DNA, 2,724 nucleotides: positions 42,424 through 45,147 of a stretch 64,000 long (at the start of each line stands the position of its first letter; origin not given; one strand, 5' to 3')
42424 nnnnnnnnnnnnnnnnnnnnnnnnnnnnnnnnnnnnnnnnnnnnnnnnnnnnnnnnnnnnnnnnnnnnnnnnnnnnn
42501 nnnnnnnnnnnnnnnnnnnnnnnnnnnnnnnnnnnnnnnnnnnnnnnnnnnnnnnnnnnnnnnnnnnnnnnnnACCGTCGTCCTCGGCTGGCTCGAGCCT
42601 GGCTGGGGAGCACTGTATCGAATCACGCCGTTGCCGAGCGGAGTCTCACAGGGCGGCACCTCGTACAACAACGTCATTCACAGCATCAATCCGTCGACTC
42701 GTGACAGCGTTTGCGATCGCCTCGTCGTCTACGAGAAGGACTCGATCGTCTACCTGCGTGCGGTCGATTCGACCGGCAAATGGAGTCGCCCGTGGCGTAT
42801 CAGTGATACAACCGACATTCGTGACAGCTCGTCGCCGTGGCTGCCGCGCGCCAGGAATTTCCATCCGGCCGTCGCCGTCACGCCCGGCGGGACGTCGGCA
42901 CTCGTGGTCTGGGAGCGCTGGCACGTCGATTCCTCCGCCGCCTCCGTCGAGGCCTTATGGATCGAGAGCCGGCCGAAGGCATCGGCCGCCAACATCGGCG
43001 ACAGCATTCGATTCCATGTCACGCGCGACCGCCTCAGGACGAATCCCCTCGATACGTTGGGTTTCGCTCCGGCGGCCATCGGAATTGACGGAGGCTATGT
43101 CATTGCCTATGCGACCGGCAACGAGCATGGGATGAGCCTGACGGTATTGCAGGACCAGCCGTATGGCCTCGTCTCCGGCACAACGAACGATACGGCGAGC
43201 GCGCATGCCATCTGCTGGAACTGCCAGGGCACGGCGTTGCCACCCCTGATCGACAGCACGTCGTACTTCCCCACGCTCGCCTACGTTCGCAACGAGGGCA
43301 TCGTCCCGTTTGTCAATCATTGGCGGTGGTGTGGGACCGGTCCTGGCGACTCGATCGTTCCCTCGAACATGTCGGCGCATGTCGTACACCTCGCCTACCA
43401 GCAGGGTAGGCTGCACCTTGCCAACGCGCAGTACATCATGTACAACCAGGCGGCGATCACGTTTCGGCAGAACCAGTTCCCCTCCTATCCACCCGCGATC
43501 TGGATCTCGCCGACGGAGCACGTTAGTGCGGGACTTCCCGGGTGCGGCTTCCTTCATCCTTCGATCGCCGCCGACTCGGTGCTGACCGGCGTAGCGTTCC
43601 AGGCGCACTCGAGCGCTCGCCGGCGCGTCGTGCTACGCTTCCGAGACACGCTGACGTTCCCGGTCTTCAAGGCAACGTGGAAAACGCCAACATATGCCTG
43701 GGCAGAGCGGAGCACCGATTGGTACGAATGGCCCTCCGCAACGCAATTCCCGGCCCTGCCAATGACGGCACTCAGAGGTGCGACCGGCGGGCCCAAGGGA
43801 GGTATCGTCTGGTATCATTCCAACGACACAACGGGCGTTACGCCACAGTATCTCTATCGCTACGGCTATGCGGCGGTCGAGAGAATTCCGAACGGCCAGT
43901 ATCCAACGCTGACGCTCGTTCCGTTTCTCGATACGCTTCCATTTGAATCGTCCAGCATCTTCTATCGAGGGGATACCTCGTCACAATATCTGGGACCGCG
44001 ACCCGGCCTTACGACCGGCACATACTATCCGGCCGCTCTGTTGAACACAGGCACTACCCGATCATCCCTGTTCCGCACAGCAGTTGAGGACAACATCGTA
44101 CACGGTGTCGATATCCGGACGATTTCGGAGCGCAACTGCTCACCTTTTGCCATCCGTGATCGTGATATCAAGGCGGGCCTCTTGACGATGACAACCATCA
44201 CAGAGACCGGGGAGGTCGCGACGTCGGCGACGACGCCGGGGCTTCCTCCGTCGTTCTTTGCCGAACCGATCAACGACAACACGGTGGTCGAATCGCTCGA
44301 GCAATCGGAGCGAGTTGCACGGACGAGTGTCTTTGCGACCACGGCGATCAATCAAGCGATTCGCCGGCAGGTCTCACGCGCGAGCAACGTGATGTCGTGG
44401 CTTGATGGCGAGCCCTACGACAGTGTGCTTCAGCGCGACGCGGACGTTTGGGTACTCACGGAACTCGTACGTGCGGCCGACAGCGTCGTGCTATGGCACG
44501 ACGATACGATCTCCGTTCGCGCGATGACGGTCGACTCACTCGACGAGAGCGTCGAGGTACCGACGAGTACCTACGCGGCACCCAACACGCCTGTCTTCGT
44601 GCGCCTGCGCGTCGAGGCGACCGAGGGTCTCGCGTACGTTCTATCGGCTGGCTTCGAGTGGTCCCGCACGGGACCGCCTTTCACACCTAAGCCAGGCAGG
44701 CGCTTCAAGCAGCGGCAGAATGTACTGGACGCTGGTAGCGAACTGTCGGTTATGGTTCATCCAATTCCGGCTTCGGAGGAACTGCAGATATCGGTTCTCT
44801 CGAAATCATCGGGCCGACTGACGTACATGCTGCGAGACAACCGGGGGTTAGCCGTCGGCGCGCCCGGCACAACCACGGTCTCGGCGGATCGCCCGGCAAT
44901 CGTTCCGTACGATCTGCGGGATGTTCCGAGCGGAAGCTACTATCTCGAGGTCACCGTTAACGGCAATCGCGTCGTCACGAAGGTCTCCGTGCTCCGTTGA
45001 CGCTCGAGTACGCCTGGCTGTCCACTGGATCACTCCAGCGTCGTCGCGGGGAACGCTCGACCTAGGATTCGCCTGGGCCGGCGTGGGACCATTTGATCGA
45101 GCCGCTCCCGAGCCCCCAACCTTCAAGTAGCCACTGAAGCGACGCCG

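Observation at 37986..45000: Operon of two T9SS-type cargo proteins: FG-GAP repeat protein plus a 1703-aa protein of unknown function, with lower GC than the flanks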

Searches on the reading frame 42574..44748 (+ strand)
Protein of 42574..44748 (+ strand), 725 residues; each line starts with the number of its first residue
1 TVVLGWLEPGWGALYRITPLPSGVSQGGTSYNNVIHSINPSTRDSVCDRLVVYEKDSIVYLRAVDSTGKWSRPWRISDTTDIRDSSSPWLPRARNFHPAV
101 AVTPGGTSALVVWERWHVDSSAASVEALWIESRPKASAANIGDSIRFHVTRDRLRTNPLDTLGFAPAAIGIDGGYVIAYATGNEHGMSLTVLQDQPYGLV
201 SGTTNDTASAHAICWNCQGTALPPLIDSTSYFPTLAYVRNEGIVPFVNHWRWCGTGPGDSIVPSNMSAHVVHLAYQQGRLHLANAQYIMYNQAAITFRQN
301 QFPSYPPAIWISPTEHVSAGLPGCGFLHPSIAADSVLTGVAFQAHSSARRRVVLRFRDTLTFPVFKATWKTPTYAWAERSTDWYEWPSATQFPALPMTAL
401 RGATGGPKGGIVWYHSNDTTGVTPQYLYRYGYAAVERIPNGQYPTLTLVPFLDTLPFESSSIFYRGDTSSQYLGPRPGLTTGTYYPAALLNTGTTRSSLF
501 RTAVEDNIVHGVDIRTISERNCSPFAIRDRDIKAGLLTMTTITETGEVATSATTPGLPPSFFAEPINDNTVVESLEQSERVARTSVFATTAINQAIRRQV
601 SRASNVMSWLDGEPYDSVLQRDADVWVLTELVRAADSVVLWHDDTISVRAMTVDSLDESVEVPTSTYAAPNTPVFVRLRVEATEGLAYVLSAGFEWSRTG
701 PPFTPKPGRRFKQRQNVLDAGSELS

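Call 64: predict_structure(alignment_id=A6)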
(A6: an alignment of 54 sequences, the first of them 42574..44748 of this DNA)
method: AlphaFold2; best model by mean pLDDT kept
length: 725 residues; sequences in the alignment: 54
mean_pLDDT: 83.4   pTM: 0.87
mean pLDDT of the five models: 83.4, 83.0, 81.4, 81.3, 80.3
residues with pLDDT >= 90: 389; 70-90: 196; 50-70: 93; < 50: 47
segments of 3 or more residues with pLDDT < 50: 1-5, 7-9, 11-18, 200-202, 702-725
pLDDT, mean of each block of 10 residues (from residue 1): 43 46 69 88 94 92 93 91 67 90 88 92 93 94 92 75 84 94 83 72 74 79 77 91 67 53 78 91 85 85 80 91 91 94 90 91 69 89 94 92 81 92 93 90 95 93 93 82 90 82 77 80 56 90 76 91 86 94 96 93 88 85 95 97 95 90 95 97 91 81 39 41 42
secondary structure, 60 per line:
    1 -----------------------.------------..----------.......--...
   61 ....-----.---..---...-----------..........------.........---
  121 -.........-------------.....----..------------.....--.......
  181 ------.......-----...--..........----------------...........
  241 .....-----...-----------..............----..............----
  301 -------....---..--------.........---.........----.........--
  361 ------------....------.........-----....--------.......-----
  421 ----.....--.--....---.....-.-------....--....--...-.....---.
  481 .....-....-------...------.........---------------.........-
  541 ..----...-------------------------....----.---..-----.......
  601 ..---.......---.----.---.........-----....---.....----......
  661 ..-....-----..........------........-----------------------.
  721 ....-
elements in order (helices of 4 or more, strands of 3 or more residues): E49-55 E58-64 E93-102 E109-117 E122-130 E144-148 E167-171 E174-180 E187-193 E207-213 E230-245 E251-253 E265-278 E286-296 E308-311 E325-333 E337-345 E350-358 E373-376 E383-391 H397-400 E409-415 E425-429 E435-438 E442-446 H456-459 E462-465 E472-476 E480-485 E487-490 E507-515 E531-539 E547-549 H575-578 E594-602 H606-612 E625-633 E639-642 E655-662 H664-667 E673-682 E689-696 H720-724

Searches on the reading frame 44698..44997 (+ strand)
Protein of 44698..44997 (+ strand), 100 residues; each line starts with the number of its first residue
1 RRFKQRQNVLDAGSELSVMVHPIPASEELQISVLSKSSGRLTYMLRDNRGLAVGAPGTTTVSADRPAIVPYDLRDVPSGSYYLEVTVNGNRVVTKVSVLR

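Call 41: search_protein_families(library=ncbifam, alignment_id=A4, max_evalue=1)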
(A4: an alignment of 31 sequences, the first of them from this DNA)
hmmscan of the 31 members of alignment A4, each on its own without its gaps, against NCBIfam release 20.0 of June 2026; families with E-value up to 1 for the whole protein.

A. member 1, seq(100 aa): 1 family
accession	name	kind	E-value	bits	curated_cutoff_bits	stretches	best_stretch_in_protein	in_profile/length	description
TIGR04183.1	Por_Secre_tail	domain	0.0066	16.4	23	1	22-97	3-70/72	T9SS type A sorting domain-containing protein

B. families by the number of members that match (of 31 scanned): 23 families
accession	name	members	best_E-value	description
TIGR04183.1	Por_Secre_tail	31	3.4e-10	T9SS type A sorting domain-containing protein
NF038113.1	T9SSA_dep_M36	25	5.2e-08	T9SS-dependent M36 family metallopeptidase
NF052323.1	T9SSA_dep_M6i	22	1e-06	T9SS-dependent M6-like inactivated metalloprotease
NF050177.1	TapA_OM_Porphy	11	2.3e-07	TapA/TapC family T9SS-dependent outer membrane protein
TIGR04216.1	halo_surf_glyco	5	0.0014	HVO_2072 family ArtA-dependent S-layer glycoprotein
NF033708.1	T9SS_Cterm_ChiA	2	0.0038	T9SS sorting signal type C domain-containing protein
NF045517.1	halo_surf_dom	2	0.0065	BGTF surface domain-containing protein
NF033707.1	T9SS_sortase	2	0.022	type IX secretion system sortase PorU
TIGR04492.1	VioB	1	0.0019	iminophenyl-pyruvate dimer synthase VioB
NF053785.1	DcplphribOxDprE1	1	0.002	decaprenylphosphoryl-beta-D-ribose oxidase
NF005176.1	PRK06655.1-1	1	0.0021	flagellar hook assembly protein FlgD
NF007198.0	PRK09619.1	1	0.0056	flagellar hook assembly protein FlgD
NF040837.1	BMC_EutD_Gpos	1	0.0058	ethanolamine utilization phosphate acetyltransferase EutD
NF009277.0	PRK12634.1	1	0.011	flagellar basal body rod modification protein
NF052644.1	T9SS_DNase_Rie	1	0.021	T9SS-dependent surface endonuclease, AS87_RS02955 family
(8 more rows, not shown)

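Call 103: search_protein_families(library=ncbifam, alignment_id=A4, max_evalue=0.00007)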
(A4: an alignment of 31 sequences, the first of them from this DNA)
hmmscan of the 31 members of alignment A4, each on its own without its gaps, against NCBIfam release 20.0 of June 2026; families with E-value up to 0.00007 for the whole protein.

A. member 1, seq(100 aa): 0 families

B. families by the number of members that match (of 31 scanned): 4 families
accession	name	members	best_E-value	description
TIGR04183.1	Por_Secre_tail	21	3.4e-10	T9SS type A sorting domain-containing protein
NF038113.1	T9SSA_dep_M36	7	5.2e-08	T9SS-dependent M36 family metallopeptidase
NF052323.1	T9SSA_dep_M6i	7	1e-06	T9SS-dependent M6-like inactivated metalloprotease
NF050177.1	TapA_OM_Porphy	1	2.3e-07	TapA/TapC family T9SS-dependent outer membrane protein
